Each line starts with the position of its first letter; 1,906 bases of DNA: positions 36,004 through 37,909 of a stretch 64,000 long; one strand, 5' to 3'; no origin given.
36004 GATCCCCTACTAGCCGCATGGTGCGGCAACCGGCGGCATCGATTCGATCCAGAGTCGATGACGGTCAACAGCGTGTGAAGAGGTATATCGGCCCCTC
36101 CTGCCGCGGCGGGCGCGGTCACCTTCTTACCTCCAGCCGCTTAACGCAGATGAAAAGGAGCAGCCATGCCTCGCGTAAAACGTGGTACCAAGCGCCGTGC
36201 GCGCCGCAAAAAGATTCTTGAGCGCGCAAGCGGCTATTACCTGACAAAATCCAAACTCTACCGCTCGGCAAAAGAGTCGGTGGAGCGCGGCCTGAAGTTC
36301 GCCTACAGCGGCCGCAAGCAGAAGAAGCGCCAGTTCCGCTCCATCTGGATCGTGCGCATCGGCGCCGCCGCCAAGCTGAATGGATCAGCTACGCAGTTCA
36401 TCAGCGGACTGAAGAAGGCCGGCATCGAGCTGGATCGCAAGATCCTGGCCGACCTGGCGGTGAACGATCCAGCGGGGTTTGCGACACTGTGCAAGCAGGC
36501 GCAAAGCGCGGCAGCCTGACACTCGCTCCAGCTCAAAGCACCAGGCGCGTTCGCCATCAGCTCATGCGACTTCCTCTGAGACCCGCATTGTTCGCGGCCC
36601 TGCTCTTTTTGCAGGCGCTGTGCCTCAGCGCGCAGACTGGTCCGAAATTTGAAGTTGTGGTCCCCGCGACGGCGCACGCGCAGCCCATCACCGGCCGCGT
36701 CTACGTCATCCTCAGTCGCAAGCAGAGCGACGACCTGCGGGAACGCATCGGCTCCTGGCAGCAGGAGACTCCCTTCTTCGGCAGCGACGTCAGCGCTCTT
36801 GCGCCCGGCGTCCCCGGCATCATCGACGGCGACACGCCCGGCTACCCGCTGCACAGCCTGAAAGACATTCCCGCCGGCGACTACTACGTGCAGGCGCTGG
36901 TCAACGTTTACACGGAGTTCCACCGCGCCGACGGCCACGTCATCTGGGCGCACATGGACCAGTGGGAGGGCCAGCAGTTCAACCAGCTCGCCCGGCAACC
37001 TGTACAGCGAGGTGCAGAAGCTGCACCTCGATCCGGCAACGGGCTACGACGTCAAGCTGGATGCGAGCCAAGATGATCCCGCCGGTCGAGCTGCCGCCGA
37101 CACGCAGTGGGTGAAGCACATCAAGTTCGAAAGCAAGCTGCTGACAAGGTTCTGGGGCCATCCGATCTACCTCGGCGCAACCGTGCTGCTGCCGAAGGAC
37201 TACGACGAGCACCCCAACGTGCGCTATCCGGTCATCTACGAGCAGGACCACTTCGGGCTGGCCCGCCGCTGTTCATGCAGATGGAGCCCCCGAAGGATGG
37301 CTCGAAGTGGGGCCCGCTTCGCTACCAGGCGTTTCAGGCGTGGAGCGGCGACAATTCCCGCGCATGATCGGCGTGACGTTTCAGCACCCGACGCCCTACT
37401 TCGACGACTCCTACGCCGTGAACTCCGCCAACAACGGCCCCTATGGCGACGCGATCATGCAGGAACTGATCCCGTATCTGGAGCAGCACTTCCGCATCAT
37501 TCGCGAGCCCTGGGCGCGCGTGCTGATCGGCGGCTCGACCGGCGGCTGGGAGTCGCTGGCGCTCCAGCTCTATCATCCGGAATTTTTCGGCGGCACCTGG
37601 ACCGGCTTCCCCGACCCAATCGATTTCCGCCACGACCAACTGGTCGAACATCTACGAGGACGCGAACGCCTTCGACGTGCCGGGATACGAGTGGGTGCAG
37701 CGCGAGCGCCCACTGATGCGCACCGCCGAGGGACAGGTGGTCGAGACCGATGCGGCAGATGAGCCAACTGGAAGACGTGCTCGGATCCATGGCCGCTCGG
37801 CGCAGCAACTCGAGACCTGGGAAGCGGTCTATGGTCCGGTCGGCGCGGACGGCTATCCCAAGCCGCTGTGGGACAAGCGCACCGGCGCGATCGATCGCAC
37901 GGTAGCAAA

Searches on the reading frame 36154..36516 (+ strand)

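Call 18: search_protein_families(library=pfam, max_evalue=0.001, proteins=[window:36154-36516:+])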
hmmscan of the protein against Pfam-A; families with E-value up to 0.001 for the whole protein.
window:36154-36516:+ (121 aa): 1 family
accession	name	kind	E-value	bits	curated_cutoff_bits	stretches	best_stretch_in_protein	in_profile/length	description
PF00453.23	Ribosomal_L20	-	4.3e-39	133.4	30.8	1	7-112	1-107/107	Ribosomal protein L20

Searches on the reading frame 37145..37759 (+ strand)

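Call 18: search_protein_families(library=pfam, max_evalue=0.001, proteins=[window:37145-37759:+])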
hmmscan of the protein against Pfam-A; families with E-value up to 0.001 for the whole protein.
window:37145-37759:+ (205 aa): 1 family
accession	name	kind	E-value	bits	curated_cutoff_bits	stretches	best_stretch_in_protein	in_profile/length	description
PF00756.26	Esterase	-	3.4e-07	30.7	22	1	93-149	87-141/251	Putative esterase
